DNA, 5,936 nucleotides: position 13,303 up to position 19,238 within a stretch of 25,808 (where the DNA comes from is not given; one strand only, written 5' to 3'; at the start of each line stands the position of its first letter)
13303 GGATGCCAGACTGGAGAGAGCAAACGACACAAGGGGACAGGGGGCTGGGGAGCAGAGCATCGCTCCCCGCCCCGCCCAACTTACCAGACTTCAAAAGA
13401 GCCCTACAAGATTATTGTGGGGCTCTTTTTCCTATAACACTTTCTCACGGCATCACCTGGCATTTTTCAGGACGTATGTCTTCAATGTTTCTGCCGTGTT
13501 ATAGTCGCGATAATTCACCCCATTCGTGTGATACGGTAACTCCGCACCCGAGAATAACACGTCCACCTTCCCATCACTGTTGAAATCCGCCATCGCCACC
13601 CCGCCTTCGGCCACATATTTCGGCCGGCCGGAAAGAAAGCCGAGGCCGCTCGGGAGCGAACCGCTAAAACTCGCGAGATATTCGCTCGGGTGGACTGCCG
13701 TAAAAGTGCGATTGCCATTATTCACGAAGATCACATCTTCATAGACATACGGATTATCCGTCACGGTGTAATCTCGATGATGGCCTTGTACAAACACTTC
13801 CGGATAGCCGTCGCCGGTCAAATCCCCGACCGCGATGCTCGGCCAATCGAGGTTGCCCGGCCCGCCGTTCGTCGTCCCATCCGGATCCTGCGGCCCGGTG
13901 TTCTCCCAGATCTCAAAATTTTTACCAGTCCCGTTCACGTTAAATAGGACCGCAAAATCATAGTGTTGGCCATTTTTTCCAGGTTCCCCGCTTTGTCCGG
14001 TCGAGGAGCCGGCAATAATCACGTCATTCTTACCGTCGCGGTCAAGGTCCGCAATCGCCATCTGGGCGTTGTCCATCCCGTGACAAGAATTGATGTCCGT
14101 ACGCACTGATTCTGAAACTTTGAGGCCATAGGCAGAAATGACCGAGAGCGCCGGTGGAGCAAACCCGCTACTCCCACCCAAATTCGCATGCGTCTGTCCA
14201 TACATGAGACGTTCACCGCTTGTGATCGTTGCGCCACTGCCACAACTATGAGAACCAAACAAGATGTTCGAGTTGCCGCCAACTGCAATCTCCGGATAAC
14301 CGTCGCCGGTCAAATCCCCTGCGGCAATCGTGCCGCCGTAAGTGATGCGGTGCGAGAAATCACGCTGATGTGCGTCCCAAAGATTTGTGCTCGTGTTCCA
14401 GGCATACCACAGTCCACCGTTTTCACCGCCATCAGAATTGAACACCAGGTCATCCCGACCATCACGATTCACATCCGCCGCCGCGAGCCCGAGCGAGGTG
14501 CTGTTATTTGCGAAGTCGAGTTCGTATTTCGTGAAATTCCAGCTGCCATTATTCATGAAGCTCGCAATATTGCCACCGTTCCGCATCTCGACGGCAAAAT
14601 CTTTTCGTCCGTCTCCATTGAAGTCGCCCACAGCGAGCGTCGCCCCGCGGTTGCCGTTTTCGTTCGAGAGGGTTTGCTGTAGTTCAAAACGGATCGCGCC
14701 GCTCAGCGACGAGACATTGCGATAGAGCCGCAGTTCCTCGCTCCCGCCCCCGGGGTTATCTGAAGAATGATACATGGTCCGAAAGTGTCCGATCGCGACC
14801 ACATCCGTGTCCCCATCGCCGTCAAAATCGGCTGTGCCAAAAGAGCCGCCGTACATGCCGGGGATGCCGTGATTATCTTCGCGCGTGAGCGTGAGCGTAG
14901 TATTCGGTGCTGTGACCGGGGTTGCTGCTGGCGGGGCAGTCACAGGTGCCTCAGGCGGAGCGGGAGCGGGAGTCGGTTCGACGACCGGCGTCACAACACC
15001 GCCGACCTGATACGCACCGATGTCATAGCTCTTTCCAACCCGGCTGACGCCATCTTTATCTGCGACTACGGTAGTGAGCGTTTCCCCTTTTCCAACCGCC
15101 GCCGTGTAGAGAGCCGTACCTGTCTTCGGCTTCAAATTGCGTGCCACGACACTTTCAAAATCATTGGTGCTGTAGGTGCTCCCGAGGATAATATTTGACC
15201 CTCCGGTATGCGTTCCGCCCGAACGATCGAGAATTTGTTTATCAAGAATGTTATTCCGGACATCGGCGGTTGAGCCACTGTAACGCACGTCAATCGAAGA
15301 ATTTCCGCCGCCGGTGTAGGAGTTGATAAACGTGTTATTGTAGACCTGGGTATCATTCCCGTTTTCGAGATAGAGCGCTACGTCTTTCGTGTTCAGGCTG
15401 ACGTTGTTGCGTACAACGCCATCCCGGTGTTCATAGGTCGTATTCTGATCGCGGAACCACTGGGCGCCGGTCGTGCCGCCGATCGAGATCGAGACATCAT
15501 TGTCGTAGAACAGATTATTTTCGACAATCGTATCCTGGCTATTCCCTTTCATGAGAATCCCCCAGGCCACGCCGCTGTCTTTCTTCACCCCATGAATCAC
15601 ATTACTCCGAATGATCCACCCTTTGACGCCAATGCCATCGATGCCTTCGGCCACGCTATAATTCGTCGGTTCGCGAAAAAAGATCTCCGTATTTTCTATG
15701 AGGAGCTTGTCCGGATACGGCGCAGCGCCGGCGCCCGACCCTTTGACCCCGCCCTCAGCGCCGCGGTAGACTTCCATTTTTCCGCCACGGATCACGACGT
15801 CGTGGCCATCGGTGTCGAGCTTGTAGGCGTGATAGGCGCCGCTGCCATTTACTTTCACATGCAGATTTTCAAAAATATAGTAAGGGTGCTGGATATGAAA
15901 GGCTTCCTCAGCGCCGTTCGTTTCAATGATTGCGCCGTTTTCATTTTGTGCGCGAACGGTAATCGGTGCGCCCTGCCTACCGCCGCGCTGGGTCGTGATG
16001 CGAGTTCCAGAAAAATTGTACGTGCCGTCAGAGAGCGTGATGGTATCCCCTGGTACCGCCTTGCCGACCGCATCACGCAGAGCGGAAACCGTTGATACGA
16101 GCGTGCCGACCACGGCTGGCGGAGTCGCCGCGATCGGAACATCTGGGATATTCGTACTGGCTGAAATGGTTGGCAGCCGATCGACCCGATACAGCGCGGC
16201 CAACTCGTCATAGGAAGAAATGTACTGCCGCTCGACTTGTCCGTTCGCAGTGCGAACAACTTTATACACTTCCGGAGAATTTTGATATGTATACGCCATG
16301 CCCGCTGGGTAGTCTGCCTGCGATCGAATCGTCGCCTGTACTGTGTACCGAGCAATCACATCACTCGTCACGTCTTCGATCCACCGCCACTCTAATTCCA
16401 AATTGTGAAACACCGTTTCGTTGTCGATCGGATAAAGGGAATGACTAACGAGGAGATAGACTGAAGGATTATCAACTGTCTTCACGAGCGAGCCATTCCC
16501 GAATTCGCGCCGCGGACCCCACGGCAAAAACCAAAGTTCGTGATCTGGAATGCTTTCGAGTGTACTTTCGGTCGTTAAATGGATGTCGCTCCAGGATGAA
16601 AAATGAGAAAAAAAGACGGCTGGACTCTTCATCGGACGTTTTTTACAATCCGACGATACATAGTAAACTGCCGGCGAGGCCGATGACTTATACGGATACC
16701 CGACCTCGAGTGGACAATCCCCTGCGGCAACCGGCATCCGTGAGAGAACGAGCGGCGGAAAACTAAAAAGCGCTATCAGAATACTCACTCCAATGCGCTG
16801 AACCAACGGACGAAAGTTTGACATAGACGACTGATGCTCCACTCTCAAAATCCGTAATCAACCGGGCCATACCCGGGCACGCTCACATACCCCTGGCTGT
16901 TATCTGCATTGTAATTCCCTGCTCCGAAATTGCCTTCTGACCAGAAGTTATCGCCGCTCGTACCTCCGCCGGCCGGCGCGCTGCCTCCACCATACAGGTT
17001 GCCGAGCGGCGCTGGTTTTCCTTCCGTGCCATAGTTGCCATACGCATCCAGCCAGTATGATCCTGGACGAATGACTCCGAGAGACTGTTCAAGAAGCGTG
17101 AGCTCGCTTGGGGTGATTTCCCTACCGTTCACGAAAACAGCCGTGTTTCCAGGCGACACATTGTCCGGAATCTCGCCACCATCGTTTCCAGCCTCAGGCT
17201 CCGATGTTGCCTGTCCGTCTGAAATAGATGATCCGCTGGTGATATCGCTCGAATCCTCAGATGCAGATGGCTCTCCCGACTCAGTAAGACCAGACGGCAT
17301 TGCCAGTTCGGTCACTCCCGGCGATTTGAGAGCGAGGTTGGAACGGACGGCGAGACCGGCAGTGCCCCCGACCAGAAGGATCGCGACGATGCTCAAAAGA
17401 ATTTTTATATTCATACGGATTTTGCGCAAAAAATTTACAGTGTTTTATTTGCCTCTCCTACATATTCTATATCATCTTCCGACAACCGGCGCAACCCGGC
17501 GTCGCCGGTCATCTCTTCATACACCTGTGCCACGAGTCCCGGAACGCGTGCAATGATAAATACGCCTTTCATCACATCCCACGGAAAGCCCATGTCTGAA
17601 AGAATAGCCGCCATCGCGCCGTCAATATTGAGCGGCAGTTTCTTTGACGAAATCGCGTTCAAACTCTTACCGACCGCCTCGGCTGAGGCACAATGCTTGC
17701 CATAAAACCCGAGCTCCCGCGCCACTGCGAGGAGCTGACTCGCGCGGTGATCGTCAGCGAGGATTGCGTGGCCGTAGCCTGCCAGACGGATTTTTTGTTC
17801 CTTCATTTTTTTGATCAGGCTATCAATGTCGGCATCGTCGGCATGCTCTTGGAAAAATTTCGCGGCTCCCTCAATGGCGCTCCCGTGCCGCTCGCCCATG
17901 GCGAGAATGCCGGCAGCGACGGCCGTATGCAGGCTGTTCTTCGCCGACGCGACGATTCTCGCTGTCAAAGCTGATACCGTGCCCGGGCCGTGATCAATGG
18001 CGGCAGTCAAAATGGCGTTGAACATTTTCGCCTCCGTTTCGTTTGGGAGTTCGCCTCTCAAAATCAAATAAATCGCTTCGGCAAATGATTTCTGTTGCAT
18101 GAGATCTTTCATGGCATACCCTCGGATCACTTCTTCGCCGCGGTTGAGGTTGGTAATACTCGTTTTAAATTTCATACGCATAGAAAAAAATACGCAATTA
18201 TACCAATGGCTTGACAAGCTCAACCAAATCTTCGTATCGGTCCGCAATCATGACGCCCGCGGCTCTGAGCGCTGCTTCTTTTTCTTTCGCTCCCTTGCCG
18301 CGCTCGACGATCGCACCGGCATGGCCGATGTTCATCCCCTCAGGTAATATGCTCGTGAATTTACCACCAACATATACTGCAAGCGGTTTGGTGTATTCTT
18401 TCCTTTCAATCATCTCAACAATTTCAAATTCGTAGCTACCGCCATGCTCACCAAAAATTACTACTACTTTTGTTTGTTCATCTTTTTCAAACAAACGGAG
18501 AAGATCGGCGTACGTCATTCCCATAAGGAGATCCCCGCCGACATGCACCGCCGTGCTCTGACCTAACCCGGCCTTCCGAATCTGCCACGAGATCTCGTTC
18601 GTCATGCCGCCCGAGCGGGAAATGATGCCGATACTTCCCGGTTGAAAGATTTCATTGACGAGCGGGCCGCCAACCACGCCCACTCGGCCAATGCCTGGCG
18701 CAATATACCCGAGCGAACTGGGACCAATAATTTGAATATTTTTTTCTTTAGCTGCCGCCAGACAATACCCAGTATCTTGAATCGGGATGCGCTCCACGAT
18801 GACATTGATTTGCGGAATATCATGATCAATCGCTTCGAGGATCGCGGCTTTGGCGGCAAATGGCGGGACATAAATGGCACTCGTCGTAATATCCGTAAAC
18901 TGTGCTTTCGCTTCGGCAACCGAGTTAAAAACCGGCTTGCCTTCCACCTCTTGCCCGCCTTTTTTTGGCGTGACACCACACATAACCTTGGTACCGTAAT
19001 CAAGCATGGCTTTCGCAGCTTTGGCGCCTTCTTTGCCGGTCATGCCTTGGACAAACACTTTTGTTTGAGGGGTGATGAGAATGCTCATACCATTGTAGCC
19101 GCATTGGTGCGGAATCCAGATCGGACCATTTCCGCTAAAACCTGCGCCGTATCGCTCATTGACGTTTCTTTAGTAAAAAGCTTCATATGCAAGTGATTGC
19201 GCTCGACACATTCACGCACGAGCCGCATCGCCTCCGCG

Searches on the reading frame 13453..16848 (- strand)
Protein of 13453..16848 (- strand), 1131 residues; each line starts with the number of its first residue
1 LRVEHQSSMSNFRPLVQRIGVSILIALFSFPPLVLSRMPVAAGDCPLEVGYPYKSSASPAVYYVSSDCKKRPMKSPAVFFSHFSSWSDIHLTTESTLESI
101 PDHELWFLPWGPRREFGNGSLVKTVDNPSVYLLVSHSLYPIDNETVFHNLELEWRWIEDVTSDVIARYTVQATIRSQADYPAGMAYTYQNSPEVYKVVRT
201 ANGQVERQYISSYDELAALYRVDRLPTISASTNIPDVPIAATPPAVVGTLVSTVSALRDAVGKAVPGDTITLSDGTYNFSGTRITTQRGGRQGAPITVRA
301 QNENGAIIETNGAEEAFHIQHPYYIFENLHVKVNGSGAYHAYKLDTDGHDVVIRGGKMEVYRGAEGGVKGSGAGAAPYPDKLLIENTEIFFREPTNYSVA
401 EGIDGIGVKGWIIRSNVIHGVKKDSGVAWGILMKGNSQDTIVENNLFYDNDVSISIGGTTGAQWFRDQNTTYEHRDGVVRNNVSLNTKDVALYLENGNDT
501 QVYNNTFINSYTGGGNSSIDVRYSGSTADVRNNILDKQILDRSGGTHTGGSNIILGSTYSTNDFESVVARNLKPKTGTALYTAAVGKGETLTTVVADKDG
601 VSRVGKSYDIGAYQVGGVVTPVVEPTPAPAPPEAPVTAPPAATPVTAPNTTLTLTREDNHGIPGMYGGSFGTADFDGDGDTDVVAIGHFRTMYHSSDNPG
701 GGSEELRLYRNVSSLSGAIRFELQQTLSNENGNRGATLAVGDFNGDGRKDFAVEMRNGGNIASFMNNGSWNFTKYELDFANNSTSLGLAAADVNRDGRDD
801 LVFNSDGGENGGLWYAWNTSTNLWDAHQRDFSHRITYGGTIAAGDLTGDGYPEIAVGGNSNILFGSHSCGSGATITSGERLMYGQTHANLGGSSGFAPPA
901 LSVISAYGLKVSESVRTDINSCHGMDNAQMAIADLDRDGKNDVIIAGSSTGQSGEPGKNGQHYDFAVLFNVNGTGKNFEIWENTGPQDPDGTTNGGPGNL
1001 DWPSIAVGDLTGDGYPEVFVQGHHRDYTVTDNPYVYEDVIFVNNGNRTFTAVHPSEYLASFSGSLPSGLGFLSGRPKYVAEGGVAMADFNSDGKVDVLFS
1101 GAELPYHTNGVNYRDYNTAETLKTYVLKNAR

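Call 15: search_protein_families(library=pfam, proteins=[window:13453-16848:-])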
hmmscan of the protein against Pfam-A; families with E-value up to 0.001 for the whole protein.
window:13453-16848:- (1131 aa): 4 families
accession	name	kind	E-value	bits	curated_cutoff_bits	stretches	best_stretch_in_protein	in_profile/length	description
PF01839.29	FG-GAP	-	1.2e-27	95.7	22.1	1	838-857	2-21/37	FG-GAP repeat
PF13517.12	FG-GAP_3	-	8.9e-27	93.9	26.9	4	742-802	1-60/61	FG-GAP-like repeat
PF14592.12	Chondroitinas_B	-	0.00011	21.8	24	1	251-310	1-58/426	Chondroitinase B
PF05048.19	NosD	-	0.00067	19.6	23.6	0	424-473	147-195/212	Periplasmic copper-binding protein (NosD)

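Call 82: find_homologous_proteins(query=window:13456-16848:-, region=620-1131, max_evalue=1e-40)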
Query window:13456-16848:-, residues 620-1131 (512 aa): 13 proteins with E <= 1e-40 among 8000 candidates.
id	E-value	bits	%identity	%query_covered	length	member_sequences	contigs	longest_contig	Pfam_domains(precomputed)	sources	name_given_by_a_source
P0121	6.2e-211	720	47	96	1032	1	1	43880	PF01839.30,PF12256.15,PF13517.13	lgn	-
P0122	6.9e-211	720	64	98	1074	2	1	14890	PF01839.30,PF13229.13,PF13517.13,PF22842.4,PF14592.13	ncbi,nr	ncbi:MAG: VCBS repeat-containing protein [Candidatus Magasanikbacteria bacterium]|nr:VCBS repeat-con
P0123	3.1e-189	649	46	94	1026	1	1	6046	PF01839.30,PF13517.13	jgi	jgi:hypothetical protein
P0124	2.4e-141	491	52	93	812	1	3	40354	PF01839.30,PF13229.13,PF13517.13,PF22842.4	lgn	-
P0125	4.5e-137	477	51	93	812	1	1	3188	PF01839.30,PF12256.15,PF13517.13,PF22842.4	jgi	jgi:VCBS repeat protein/FG-GAP repeat protein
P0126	1.4e-131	458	47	98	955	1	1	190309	PF01839.30,PF13517.13,PF22842.4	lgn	-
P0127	1.4e-113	399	43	98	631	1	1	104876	PF01839.30,PF13517.13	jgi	jgi:hypothetical protein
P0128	3.9e-113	398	46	94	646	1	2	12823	PF01839.30,PF13517.13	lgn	-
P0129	4.9e-98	348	42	92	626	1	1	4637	PF01839.30,PF13517.13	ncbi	-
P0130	1.3e-93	333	43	88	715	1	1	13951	PF01839.30,PF13517.13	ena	-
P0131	1.8e-87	313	42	93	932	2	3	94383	PF01839.30,PF13229.13,PF13517.13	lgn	-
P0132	4.1e-46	176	27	71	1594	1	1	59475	PF01839.30,PF12256.15,PF16743.11,PF13205.13,PF00404.25,PF14779.13,PF13517.13,PF14783.13,PF19078.7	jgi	jgi:hypothetical protein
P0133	3.8e-44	170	24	84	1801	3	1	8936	PF01839.30,PF12256.15,PF16743.11,PF13517.13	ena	-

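Call 83: find_encoding_contigs(protein=P0122, flank=5000, max_places=3)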
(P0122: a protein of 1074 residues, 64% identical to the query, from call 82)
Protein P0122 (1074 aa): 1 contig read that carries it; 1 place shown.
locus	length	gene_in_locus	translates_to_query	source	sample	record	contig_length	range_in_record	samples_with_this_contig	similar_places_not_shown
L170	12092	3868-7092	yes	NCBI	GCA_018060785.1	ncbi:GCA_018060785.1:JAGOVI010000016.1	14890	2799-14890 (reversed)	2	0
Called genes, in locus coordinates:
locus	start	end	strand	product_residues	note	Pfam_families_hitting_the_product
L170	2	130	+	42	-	?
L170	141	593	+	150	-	-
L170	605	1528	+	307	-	PF02629:CoA_binding, PF13607:Succ_CoA_lig, PF00549:Ligase_CoA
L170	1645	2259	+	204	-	-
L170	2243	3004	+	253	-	PF00285:Citrate_synt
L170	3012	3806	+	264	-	-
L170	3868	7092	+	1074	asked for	PF14592:Chondroitinas_B (faint), PF22842:Pel9A-like_beta_helix, PF13229:Beta_helix, PF13517:FG-GAP_3, PF01839:FG-GAP (weak)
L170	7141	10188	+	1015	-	PF00041:fn3, PF17957:Big_7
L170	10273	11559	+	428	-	PF27218:MJ0043_C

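Call 84: find_encoding_contigs(protein=P0124, flank=4000, max_places=3)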
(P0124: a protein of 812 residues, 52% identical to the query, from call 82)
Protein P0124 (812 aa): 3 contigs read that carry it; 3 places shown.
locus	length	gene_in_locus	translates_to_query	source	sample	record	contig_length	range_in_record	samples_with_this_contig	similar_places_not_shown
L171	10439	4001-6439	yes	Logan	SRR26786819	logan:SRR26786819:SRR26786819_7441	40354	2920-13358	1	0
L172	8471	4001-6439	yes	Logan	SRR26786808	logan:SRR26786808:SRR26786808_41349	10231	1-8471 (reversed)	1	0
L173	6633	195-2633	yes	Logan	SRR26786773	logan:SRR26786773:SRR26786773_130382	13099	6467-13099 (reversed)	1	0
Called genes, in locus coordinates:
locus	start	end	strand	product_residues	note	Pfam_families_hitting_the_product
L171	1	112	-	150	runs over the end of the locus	PF00072:Response_reg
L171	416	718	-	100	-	-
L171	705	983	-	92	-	-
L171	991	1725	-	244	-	PF21448:DNMK (faint)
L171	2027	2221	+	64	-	PF28077:THIVI_2564 (weak)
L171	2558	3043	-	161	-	PF00334:NDK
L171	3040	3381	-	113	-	PF14216:DUF4326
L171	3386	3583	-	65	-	-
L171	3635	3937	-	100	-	-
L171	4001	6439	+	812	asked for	PF22842:Pel9A-like_beta_helix, PF13229:Beta_helix (weak), PF01839:FG-GAP (faint), PF13517:FG-GAP_3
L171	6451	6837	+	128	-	-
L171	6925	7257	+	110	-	-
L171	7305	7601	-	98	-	-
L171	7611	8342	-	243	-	PF01555:N6_N4_Mtase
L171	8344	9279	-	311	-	PF02945:Endonuclease_7, PF00383:dCMP_cyt_deam_1, PF14437:MafB19-deam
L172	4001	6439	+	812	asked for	PF22842:Pel9A-like_beta_helix, PF13229:Beta_helix (weak), PF01839:FG-GAP (faint), PF13517:FG-GAP_3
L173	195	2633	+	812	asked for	PF22842:Pel9A-like_beta_helix, PF13229:Beta_helix (weak), PF01839:FG-GAP (faint), PF13517:FG-GAP_3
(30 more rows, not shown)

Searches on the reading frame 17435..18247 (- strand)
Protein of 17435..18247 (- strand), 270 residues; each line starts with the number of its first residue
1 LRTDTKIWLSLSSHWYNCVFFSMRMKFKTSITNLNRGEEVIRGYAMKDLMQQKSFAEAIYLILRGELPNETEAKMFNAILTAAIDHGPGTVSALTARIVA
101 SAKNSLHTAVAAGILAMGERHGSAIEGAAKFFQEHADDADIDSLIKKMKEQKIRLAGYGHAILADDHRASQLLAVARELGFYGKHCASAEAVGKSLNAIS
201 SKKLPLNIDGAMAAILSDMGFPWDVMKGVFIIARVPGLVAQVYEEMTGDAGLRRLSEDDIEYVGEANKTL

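Call 15: search_protein_families(library=pfam, proteins=[window:17435-18247:-])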
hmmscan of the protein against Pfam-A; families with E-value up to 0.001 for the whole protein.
window:17435-18247:- (270 aa): 1 family
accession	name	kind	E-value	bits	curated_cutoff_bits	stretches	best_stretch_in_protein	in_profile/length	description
PF00285.26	Citrate_synt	-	9.1e-43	147.1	27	2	68-249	162-351/357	Citrate synthase, C-terminal domain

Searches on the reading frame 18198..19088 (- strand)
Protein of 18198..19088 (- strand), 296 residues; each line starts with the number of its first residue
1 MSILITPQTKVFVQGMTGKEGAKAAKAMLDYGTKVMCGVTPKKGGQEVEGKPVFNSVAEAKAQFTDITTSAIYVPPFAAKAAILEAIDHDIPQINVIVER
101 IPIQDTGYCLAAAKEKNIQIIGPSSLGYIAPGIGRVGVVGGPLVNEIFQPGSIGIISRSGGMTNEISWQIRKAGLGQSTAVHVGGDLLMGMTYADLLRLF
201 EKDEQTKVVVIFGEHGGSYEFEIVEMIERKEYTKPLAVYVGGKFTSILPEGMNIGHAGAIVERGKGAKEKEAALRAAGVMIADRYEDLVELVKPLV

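Call 15: search_protein_families(library=pfam, proteins=[window:18198-19088:-])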
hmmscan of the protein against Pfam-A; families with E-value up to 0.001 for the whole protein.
window:18198-19088:- (296 aa): 4 families
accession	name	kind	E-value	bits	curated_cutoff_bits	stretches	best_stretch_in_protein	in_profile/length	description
PF02629.25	CoA_binding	-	2e-22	80.2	22.3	1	8-98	3-95/97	CoA binding domain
PF13607.11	Succ_CoA_lig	-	1.9e-13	50.8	27.4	1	150-293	1-136/138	Succinyl-CoA ligase like flavodoxin domain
PF00549.24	Ligase_CoA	-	8.9e-13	48.9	24.5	1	156-279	1-127/128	CoA-ligase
PF13380.12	CoA_binding_2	-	3.3e-06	28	22.8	1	17-128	12-113/116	CoA binding domain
